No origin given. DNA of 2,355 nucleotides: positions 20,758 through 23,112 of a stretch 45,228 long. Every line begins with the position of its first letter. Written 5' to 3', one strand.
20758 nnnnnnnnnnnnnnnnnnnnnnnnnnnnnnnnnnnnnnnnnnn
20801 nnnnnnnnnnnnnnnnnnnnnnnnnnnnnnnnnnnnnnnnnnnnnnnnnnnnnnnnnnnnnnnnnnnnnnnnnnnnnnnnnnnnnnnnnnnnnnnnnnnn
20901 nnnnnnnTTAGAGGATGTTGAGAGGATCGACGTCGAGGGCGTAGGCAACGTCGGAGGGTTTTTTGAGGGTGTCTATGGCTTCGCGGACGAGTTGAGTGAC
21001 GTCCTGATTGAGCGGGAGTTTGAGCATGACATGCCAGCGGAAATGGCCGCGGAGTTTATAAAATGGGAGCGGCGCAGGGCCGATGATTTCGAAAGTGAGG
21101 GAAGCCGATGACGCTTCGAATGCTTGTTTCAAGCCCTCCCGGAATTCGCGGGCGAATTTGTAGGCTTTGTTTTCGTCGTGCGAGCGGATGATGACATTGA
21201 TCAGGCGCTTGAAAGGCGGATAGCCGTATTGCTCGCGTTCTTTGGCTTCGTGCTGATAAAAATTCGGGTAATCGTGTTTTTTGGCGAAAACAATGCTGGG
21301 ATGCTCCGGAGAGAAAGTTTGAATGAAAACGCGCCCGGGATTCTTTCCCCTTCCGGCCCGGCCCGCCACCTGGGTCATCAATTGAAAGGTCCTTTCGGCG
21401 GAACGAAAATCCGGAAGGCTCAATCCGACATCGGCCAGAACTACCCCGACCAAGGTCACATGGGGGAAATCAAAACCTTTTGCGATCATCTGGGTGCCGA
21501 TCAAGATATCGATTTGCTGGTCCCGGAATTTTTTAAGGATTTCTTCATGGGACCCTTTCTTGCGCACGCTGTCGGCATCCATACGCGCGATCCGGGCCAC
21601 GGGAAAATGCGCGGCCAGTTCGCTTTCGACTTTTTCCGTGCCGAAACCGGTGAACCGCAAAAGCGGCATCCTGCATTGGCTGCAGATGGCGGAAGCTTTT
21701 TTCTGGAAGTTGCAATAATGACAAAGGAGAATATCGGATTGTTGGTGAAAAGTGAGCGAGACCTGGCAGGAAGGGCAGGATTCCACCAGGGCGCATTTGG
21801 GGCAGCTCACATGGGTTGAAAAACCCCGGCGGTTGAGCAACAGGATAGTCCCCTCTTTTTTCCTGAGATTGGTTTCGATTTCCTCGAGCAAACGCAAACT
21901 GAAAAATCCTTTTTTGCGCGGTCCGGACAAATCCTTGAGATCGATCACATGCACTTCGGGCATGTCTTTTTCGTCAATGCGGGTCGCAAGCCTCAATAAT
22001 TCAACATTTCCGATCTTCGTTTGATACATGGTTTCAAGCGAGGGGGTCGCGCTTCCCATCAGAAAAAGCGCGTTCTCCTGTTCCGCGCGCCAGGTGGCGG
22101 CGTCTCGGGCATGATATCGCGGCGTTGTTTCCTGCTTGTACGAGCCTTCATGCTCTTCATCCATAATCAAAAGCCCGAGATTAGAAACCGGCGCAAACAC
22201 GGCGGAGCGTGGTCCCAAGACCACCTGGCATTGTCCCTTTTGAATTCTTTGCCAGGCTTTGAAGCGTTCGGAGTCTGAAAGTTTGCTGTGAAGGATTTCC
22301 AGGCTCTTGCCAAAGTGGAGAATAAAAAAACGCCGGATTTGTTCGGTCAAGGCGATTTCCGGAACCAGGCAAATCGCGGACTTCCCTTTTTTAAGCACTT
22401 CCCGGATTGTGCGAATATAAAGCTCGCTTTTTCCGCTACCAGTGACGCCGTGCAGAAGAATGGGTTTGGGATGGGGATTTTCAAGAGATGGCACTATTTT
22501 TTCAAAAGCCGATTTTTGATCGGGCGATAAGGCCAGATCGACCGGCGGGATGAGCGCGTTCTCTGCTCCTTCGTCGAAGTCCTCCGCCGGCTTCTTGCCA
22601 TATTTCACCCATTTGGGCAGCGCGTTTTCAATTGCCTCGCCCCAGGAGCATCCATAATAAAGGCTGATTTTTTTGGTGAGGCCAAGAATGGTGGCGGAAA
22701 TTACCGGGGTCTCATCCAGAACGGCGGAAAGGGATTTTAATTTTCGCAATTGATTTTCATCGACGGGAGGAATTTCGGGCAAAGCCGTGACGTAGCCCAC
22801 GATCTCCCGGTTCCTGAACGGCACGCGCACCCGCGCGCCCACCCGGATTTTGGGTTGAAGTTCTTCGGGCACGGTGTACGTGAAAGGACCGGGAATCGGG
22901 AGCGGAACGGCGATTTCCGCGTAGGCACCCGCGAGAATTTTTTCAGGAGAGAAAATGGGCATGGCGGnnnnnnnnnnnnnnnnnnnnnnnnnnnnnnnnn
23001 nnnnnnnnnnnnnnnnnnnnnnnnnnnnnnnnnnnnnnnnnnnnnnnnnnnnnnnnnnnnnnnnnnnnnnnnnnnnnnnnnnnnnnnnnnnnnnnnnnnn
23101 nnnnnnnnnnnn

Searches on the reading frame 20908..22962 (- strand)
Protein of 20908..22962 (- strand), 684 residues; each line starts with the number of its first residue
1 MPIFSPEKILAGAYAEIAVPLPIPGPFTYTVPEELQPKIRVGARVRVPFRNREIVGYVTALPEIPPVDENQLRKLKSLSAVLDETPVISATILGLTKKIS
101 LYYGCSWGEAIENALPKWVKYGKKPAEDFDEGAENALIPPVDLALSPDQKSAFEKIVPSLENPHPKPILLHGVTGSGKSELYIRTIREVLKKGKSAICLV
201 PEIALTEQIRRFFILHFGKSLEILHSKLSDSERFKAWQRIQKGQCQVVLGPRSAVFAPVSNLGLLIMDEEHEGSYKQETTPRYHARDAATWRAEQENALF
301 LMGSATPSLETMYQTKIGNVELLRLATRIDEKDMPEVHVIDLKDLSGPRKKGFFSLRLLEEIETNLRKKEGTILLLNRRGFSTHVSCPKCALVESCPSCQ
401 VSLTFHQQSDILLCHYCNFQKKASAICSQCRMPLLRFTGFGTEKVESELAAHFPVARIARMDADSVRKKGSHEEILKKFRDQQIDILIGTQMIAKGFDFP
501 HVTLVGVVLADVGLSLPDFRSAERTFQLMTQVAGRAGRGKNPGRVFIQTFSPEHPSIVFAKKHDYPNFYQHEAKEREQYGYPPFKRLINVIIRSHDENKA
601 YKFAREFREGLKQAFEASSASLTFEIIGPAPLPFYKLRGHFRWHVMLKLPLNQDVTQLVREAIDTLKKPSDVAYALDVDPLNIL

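Call 9: search_protein_families(library=pfam, proteins=[window:20908-22962:-])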
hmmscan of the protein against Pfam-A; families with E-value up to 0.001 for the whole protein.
window:20908-22962:- (684 aa): 6 families
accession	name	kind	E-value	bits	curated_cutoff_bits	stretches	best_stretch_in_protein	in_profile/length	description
PF17764.6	PriA_3primeBD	-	5.2e-26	90.8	22.7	1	16-116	1-96/96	3'DNA-binding domain (3'BD)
PF18074.6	PriA_C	-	3.8e-20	72.9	26.9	1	583-680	1-95/95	Primosomal protein N C-terminal domain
PF00270.35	DEAD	-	6.2e-17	62.3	26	1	147-312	2-164/167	DEAD/DEAH box helicase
PF04851.21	ResIII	-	2.5e-14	53.9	22.5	1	144-308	3-163/164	Type III restriction enzyme, res subunit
PF00271.37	Helicase_C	-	3.6e-13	50.2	23.5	1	457-539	41-109/110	Helicase conserved C-terminal domain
PF18319.7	Zn_ribbon_PriA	-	3.4e-10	40.1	26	1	396-422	1-27/27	PriA DNA helicase Cys-rich region (CRR) domain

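Call 26: find_encoding_contigs(protein=window:20908-22962:-, flank=10000, max_places=8)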
Protein window:20908-22962:- (684 aa): 2 contigs read that carry it; 2 places shown.
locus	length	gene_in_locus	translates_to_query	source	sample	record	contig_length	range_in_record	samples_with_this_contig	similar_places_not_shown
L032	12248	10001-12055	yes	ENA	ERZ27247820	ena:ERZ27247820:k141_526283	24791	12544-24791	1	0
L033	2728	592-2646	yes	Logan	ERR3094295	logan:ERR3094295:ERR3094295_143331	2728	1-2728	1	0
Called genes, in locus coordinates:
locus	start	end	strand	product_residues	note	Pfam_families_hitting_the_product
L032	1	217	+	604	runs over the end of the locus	PF02543:Carbam_trans_N, PF16861:Carbam_trans_C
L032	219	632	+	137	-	PF19588:SxtJ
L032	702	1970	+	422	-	PF01075:Glyco_transf_9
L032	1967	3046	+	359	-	PF13439:Glyco_transf_4, PF13579:Glyco_trans_4_4 (weak), PF20706:GT4-conflict, PF00534:Glycos_transf_1, PF13692:Glyco_trans_1_4, PF13524:Glyco_trans_1_2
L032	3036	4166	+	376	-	PF13439:Glyco_transf_4 (weak), PF00534:Glycos_transf_1, PF13692:Glyco_trans_1_4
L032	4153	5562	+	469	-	PF13727:CoA_binding_3, PF02397:Bac_transf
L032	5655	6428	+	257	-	PF00535:Glycos_transf_2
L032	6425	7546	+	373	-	PF00155:Aminotran_1_2 (weak), PF01041:DegT_DnrJ_EryC1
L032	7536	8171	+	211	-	PF00702:Hydrolase (weak), PF08645:PNK3P, PF13419:HAD_2 (weak), PF13242:Hydrolase_like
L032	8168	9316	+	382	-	PF06925:MGDG_synth, PF04101:Glyco_tran_28_C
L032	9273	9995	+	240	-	PF03167:UDG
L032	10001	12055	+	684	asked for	PF17764:PriA_3primeBD, PF00270:DEAD, PF04851:ResIII, PF18319:Zn_ribbon_PriA, PF00271:Helicase_C, PF18074:PriA_C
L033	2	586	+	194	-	?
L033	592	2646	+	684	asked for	PF17764:PriA_3primeBD, PF00270:DEAD, PF04851:ResIII, PF18319:Zn_ribbon_PriA, PF00271:Helicase_C, PF18074:PriA_C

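Call 33: find_homologous_proteins(query=window:20908-22962:-, max_evalue=1e-30)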
Query window:20908-22962:- (684 aa): 8000 proteins with E <= 1e-30 among 8000 candidates; the best 120 are listed.
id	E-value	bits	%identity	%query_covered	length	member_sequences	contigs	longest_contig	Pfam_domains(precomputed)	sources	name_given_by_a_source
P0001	0.0e+0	1565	100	100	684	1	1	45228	PF17764.7,PF00270.36,PF00271.38,PF18319.8,PF18074.7,PF04851.22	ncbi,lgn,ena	-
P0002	1.3e-295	1000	68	98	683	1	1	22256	PF17764.7,PF00270.36,PF00271.38,PF18319.8,PF18074.7,PF04851.22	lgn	-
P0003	5.1e-291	985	64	98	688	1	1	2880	PF17764.7,PF00270.36,PF00271.38,PF18319.8,PF18074.7,PF04851.22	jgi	jgi:primosomal protein N' (replication factor Y)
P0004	6.3e-291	985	65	98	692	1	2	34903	PF17764.7,PF00270.36,PF00271.38,PF18319.8,PF18074.7,PF04851.22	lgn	-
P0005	1.2e-289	980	65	98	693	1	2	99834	PF17764.7,PF00270.36,PF00271.38,PF18319.8,PF18074.7,PF04851.22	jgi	jgi:primosomal protein N' (replication factor Y)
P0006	9.6e-288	974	64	98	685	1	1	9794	PF17764.7,PF00270.36,PF00271.38,PF18319.8,PF18074.7,PF04851.22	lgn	-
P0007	3.5e-287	972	64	98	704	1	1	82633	PF17764.7,PF00270.36,PF00271.38,PF18319.8,PF18074.7,PF04851.22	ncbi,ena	-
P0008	1.1e-286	971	63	98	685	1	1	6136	PF17764.7,PF00270.36,PF00271.38,PF18319.8,PF18074.7,PF04851.22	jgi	jgi:primosomal protein N' (replication factor Y) (superfamily II helicase)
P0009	1.2e-286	970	63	98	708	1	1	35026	PF17764.7,PF00270.36,PF00271.38,PF18319.8,PF18074.7,PF04851.22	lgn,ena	-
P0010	6.1e-286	968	64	98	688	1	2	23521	PF17764.7,PF00270.36,PF00271.38,PF18319.8,PF18074.7,PF04851.22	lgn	-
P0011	7.3e-286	968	64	99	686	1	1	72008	PF17764.7,PF00270.36,PF00271.38,PF18319.8,PF18074.7,PF04851.22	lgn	-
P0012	8.8e-286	968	63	99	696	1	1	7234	PF17764.7,PF00270.36,PF00271.38,PF18319.8,PF18074.7,PF04851.22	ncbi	-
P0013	8.9e-286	968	64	100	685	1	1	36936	PF17764.7,PF00270.36,PF00271.38,PF18319.8,PF18074.7,PF04851.22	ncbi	-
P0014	1.1e-285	967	64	98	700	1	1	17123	PF17764.7,PF00270.36,PF00271.38,PF18319.8,PF18074.7,PF04851.22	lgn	-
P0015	3.3e-285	966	63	98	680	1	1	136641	PF17764.7,PF00270.36,PF00271.38,PF18319.8,PF18074.7,PF04851.22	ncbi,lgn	-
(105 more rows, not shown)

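Call 35: find_encoding_contigs(protein=P0002, flank=10000, max_places=2)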
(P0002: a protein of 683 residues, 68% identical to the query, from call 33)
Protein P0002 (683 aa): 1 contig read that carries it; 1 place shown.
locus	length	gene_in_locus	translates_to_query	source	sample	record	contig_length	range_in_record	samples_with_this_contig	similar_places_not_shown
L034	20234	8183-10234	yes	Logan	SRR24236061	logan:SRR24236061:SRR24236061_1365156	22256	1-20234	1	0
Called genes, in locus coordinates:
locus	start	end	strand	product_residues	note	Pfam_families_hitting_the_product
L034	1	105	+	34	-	?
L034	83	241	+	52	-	PF19451:DUF5989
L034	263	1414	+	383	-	PF01075:Glyco_transf_9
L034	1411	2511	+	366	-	PF13439:Glyco_transf_4, PF13579:Glyco_trans_4_4 (weak), PF20706:GT4-conflict, PF00534:Glycos_transf_1, PF13692:Glyco_trans_1_4, PF13524:Glyco_trans_1_2 (weak)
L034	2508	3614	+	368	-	PF13439:Glyco_transf_4 (weak), PF00534:Glycos_transf_1, PF13692:Glyco_trans_1_4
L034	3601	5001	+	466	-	PF13727:CoA_binding_3, PF02397:Bac_transf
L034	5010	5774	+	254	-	PF00535:Glycos_transf_2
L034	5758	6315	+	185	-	PF08645:PNK3P, PF13419:HAD_2 (weak), PF13242:Hydrolase_like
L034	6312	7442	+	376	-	PF06925:MGDG_synth, PF04101:Glyco_tran_28_C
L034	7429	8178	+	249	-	PF03167:UDG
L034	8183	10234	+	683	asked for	PF17764:PriA_3primeBD, PF00270:DEAD, PF04851:ResIII, PF18319:Zn_ribbon_PriA, PF00271:Helicase_C, PF18074:PriA_C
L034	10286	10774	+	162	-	PF01327:Pep_deformylase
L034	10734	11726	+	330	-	PF00551:Formyl_trans_N, PF02911:Formyl_trans_C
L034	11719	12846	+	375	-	PF13477:Glyco_trans_4_2, PF13439:Glyco_transf_4, PF13579:Glyco_trans_4_4, PF00534:Glycos_transf_1, PF13692:Glyco_trans_1_4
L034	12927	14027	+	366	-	PF00044:Gp_dh_N, PF02800:Gp_dh_C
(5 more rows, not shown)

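Call 36: find_encoding_contigs(protein=P0005, flank=10000, max_places=2)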
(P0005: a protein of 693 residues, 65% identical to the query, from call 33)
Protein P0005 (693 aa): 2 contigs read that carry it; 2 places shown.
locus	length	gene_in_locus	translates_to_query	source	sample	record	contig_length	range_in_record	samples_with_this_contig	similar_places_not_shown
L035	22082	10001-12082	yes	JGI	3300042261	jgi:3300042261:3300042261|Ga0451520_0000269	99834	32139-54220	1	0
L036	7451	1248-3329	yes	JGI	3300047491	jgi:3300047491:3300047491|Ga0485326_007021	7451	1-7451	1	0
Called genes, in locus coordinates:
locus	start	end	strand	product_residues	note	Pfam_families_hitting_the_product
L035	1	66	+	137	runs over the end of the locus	PF19588:SxtJ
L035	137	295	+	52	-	PF19451:DUF5989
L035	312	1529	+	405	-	PF01075:Glyco_transf_9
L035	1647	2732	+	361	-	PF13439:Glyco_transf_4, PF20706:GT4-conflict, PF00534:Glycos_transf_1, PF13692:Glyco_trans_1_4, PF13524:Glyco_trans_1_2 (weak)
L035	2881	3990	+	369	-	PF13439:Glyco_transf_4, PF00534:Glycos_transf_1, PF13692:Glyco_trans_1_4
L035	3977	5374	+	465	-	PF13727:CoA_binding_3, PF02397:Bac_transf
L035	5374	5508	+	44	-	-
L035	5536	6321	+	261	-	PF00535:Glycos_transf_2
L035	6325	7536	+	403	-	PF01041:DegT_DnrJ_EryC1, PF01212:Beta_elim_lyase (faint)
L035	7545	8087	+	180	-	PF00702:Hydrolase (faint), PF08645:PNK3P, PF13419:HAD_2 (faint), PF13242:Hydrolase_like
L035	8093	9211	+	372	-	PF06925:MGDG_synth, PF04101:Glyco_tran_28_C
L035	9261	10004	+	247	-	PF03167:UDG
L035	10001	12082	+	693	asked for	PF17764:PriA_3primeBD, PF00270:DEAD, PF04851:ResIII, PF18319:Zn_ribbon_PriA, PF00271:Helicase_C, PF18074:PriA_C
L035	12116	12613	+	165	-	PF01327:Pep_deformylase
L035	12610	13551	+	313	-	PF00551:Formyl_trans_N, PF02911:Formyl_trans_C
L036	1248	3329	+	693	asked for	PF17764:PriA_3primeBD, PF00270:DEAD, PF04851:ResIII, PF18319:Zn_ribbon_PriA, PF00271:Helicase_C, PF18074:PriA_C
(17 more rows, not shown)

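Call 37: find_encoding_contigs(protein=P0004, flank=10000, max_places=2)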
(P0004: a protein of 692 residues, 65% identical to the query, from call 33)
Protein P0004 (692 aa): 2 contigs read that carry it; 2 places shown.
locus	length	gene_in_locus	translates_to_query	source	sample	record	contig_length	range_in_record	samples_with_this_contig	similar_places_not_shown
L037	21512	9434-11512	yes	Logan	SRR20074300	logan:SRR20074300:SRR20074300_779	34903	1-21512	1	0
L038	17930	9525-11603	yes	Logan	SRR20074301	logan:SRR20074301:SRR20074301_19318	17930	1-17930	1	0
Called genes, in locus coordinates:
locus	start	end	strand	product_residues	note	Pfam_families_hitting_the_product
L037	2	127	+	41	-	?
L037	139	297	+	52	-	PF19451:DUF5989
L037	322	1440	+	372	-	PF01075:Glyco_transf_9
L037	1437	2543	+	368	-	PF13579:Glyco_trans_4_4 (faint), PF13439:Glyco_transf_4, PF20706:GT4-conflict, PF00534:Glycos_transf_1, PF13692:Glyco_trans_1_4, PF13524:Glyco_trans_1_2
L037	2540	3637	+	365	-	PF13439:Glyco_transf_4 (weak), PF00534:Glycos_transf_1, PF13692:Glyco_trans_1_4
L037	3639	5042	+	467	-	PF13727:CoA_binding_3, PF02397:Bac_transf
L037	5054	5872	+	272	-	PF00535:Glycos_transf_2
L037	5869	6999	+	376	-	PF01041:DegT_DnrJ_EryC1, PF01212:Beta_elim_lyase (faint), PF01053:Cys_Met_Meta_PP (weak), PF00266:Aminotran_5 (faint)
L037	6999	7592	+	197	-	PF08645:PNK3P, PF13419:HAD_2 (weak), PF13242:Hydrolase_like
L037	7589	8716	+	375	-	PF06925:MGDG_synth, PF04101:Glyco_tran_28_C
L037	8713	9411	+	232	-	PF03167:UDG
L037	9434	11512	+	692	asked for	PF17764:PriA_3primeBD, PF00270:DEAD, PF04851:ResIII, PF00271:Helicase_C, PF18319:Zn_ribbon_PriA, PF18074:PriA_C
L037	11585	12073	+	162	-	PF01327:Pep_deformylase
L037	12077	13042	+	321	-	PF00551:Formyl_trans_N, PF02911:Formyl_trans_C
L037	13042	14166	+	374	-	PF13439:Glyco_transf_4, PF13477:Glyco_trans_4_2, PF13579:Glyco_trans_4_4, PF20706:GT4-conflict, PF00534:Glycos_transf_1, PF13692:Glyco_trans_1_4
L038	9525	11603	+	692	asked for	PF17764:PriA_3primeBD, PF00270:DEAD, PF04851:ResIII, PF00271:Helicase_C, PF18319:Zn_ribbon_PriA, PF18074:PriA_C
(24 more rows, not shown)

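Call 84: list_cluster_members(proteins=[P0001])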
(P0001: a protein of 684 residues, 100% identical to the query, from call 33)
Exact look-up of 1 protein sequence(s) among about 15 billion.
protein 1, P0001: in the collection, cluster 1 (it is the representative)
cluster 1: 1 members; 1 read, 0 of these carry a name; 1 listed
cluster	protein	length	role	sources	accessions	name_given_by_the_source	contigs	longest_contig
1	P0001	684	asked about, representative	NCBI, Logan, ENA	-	-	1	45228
